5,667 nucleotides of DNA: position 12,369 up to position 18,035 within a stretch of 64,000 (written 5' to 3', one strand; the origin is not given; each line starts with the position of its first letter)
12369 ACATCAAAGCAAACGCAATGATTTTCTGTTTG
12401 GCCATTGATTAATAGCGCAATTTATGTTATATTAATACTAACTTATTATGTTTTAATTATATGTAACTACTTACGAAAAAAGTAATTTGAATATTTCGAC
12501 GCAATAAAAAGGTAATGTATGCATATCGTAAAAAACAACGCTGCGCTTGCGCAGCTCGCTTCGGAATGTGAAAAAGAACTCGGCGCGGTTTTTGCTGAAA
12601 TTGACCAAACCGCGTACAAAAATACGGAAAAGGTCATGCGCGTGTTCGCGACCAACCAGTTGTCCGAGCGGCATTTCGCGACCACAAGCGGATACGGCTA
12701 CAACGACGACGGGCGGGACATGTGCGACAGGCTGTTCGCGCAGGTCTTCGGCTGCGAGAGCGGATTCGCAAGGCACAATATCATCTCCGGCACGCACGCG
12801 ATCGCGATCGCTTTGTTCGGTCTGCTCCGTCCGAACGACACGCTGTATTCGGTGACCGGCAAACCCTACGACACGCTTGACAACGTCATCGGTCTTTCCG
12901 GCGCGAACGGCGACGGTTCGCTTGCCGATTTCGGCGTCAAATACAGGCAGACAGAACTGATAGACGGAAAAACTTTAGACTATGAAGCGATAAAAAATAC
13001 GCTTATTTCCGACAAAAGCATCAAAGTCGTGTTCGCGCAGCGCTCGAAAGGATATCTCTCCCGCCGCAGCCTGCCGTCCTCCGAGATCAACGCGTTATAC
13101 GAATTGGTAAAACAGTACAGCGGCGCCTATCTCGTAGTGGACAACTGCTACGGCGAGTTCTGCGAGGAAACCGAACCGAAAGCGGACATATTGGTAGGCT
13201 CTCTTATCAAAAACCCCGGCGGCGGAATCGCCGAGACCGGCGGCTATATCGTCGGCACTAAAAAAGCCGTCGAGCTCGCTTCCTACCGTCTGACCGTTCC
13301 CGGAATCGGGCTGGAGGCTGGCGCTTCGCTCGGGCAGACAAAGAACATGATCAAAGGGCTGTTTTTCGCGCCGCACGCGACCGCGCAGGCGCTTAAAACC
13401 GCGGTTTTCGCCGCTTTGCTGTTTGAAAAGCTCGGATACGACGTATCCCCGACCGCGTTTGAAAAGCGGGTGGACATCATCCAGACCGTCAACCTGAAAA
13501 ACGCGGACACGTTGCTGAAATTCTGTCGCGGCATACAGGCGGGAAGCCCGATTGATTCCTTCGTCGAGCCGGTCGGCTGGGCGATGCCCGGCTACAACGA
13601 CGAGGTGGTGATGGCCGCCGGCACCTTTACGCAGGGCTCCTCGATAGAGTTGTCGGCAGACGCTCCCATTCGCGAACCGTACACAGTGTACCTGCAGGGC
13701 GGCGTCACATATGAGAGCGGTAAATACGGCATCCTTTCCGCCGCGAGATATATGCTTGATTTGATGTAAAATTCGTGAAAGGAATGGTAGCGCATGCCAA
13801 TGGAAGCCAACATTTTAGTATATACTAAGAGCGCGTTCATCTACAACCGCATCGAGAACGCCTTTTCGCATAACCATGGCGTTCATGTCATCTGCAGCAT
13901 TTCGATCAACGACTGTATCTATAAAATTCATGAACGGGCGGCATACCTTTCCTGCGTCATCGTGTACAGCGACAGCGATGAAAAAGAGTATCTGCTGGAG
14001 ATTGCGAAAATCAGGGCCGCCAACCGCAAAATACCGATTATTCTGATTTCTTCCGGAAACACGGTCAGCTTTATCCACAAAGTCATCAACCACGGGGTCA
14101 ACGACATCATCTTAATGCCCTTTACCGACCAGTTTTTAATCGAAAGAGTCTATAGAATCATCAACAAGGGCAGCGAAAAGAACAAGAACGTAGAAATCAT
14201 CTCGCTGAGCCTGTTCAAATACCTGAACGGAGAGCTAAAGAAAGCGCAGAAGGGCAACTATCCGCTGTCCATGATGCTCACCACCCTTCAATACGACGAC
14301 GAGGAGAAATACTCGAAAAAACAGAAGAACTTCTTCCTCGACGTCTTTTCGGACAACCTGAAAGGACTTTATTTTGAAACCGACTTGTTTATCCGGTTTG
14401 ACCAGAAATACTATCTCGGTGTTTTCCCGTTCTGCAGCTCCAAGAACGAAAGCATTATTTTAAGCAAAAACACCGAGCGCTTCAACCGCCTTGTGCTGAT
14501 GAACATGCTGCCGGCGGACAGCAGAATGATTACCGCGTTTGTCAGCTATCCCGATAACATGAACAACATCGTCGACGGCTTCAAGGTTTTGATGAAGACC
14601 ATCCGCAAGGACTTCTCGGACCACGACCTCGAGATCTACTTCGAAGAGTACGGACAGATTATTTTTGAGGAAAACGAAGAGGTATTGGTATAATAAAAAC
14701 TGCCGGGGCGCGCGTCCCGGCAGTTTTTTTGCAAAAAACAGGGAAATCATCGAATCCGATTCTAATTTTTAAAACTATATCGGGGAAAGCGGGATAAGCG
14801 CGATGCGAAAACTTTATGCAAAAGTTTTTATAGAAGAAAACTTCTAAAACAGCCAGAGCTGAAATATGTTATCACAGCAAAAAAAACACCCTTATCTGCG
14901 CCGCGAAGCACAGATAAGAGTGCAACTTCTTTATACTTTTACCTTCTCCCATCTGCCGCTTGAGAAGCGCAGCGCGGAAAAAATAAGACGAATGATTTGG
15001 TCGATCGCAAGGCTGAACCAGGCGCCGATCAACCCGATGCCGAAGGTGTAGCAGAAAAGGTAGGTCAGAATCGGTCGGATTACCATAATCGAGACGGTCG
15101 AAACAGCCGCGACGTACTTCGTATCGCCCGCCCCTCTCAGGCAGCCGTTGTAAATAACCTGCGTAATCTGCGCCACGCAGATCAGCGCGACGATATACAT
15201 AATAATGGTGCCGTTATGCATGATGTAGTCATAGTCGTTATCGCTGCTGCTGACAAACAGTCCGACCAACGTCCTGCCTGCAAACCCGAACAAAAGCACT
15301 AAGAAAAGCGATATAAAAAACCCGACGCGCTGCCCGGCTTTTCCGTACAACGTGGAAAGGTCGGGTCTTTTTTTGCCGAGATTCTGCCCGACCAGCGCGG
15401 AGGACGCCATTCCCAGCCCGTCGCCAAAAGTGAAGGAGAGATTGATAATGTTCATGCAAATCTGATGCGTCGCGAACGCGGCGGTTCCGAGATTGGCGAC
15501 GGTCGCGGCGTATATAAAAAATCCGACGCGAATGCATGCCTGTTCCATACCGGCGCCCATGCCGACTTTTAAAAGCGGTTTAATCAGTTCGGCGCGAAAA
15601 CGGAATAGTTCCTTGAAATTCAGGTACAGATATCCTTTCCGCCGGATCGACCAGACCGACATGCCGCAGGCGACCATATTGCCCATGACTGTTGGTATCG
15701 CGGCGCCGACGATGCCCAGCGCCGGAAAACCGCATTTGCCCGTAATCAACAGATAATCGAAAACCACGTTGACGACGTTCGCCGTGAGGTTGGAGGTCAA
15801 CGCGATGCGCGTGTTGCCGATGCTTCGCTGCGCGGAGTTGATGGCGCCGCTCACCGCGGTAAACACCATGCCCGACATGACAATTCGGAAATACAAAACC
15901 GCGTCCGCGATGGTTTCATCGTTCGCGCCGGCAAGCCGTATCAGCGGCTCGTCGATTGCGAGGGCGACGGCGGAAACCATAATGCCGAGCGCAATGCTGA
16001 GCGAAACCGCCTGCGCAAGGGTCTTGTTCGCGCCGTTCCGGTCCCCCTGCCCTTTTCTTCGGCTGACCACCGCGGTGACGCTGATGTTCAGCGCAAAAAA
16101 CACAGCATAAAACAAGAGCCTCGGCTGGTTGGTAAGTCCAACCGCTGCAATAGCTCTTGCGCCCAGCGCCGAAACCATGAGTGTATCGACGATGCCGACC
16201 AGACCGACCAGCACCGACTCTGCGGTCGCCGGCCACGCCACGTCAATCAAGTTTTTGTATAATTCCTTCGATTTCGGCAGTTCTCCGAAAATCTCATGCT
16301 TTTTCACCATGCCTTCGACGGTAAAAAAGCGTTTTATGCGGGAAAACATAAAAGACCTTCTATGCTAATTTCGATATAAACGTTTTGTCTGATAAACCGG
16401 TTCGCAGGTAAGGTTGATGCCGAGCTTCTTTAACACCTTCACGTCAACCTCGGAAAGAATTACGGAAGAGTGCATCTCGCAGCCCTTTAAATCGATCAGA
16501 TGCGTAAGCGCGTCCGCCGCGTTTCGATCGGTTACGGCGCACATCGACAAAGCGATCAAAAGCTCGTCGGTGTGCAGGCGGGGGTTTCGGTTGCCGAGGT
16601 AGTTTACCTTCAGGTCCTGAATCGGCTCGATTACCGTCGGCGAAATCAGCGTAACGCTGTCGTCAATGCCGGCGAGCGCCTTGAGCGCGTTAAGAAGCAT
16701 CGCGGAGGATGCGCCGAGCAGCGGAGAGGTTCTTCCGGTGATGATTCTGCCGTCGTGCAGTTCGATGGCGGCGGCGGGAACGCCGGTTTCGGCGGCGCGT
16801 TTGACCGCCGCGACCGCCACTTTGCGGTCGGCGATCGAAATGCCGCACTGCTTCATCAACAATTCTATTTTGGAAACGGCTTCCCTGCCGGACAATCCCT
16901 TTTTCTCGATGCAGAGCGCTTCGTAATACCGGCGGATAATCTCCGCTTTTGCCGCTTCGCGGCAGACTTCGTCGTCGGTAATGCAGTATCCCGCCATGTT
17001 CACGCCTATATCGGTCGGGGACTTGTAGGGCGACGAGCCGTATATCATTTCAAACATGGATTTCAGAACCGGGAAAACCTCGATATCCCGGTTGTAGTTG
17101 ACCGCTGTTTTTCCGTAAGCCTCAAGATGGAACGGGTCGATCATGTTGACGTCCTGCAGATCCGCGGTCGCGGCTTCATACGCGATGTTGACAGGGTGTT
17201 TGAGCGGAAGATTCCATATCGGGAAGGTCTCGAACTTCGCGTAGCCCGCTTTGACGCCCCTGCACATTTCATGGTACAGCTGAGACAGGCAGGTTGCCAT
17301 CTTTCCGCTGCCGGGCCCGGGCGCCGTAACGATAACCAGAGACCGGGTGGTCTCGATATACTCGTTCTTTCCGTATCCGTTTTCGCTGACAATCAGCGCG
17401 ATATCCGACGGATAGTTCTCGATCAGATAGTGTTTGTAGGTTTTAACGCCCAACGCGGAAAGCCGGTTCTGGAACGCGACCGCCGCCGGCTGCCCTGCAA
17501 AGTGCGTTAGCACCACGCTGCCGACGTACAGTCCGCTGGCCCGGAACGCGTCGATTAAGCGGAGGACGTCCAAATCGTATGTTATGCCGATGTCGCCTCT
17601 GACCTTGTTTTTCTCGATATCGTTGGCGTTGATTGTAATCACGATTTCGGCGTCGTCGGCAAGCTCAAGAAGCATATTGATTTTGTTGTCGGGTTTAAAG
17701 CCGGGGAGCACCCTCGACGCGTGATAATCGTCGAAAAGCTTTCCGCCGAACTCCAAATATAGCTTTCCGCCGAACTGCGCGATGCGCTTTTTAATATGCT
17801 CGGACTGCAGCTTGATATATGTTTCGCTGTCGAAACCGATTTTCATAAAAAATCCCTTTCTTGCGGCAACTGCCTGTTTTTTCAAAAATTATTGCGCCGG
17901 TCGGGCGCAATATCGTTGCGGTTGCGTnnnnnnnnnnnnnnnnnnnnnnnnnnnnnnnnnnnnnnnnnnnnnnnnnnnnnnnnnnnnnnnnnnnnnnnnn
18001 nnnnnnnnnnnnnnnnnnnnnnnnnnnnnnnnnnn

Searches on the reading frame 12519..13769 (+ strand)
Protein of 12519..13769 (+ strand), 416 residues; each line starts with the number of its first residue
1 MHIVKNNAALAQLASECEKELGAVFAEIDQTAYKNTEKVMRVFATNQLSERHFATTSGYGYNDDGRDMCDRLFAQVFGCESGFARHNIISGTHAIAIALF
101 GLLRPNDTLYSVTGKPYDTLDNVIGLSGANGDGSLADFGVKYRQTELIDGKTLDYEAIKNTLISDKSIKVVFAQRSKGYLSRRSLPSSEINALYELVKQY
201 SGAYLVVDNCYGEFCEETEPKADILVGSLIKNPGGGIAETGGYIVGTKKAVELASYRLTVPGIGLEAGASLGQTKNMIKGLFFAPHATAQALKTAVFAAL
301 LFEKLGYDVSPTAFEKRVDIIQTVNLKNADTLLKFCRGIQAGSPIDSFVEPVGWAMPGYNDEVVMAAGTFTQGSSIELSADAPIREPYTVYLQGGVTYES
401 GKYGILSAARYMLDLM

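Call 52: search_protein_families(library=pfam, proteins=[window:12519-13769:+], max_evalue=0.00001)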
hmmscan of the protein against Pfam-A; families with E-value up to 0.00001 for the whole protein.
window:12519-13769:+ (416 aa): 1 family
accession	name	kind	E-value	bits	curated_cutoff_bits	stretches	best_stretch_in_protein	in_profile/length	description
PF06838.17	Met_gamma_lyase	-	1.5e-159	531.4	24.2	1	12-410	3-402/405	Methionine gamma-lyase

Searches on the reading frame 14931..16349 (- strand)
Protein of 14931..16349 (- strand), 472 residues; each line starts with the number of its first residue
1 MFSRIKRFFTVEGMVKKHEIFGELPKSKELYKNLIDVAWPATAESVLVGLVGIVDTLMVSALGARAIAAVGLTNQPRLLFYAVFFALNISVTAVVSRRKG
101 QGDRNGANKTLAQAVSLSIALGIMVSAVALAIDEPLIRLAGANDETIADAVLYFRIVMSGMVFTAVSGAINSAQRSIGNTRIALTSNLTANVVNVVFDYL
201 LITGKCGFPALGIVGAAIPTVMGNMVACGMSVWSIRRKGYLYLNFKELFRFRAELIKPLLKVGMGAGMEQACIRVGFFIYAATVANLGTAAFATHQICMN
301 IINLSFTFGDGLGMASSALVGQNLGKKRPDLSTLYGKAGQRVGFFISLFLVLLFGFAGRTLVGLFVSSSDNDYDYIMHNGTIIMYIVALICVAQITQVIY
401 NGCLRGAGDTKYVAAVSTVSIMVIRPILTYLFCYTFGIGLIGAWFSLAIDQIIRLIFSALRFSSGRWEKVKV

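Call 51: search_protein_families(library=pfam, proteins=[window:14931-16349:-], max_evalue=0.00001)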
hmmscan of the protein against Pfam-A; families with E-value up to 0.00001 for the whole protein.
window:14931-16349:- (472 aa): 1 family
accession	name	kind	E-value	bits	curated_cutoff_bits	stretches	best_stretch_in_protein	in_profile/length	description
PF01554.23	MatE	-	7.7e-52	175.7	24.9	2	40-200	1-161/161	MatE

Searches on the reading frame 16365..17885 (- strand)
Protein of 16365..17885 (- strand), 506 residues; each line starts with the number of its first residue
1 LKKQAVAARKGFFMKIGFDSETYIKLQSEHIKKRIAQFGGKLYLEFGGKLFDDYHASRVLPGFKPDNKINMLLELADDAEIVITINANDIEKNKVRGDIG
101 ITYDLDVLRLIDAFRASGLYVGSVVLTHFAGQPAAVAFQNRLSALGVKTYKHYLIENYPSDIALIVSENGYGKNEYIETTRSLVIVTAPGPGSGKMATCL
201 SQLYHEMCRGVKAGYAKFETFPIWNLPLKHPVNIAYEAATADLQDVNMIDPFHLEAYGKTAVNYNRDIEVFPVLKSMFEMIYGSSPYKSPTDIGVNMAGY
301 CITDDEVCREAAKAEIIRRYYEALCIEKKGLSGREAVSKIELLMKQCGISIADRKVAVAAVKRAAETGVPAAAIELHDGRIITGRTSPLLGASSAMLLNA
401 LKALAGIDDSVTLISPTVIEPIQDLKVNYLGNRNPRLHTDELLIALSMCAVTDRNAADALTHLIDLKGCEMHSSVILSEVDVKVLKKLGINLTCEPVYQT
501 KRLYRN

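Call 21: search_protein_families(library=ncbifam, proteins=[window:16365-17885:-], max_evalue=0.00001)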
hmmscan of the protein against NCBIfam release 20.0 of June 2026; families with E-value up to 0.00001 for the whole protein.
window:16365-17885:- (506 aa): 1 family
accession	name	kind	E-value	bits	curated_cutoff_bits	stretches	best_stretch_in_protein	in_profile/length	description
NF010184.0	PRK13663.1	equivalog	2.4e-250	831.3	631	1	14-505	2-493/494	hypothetical protein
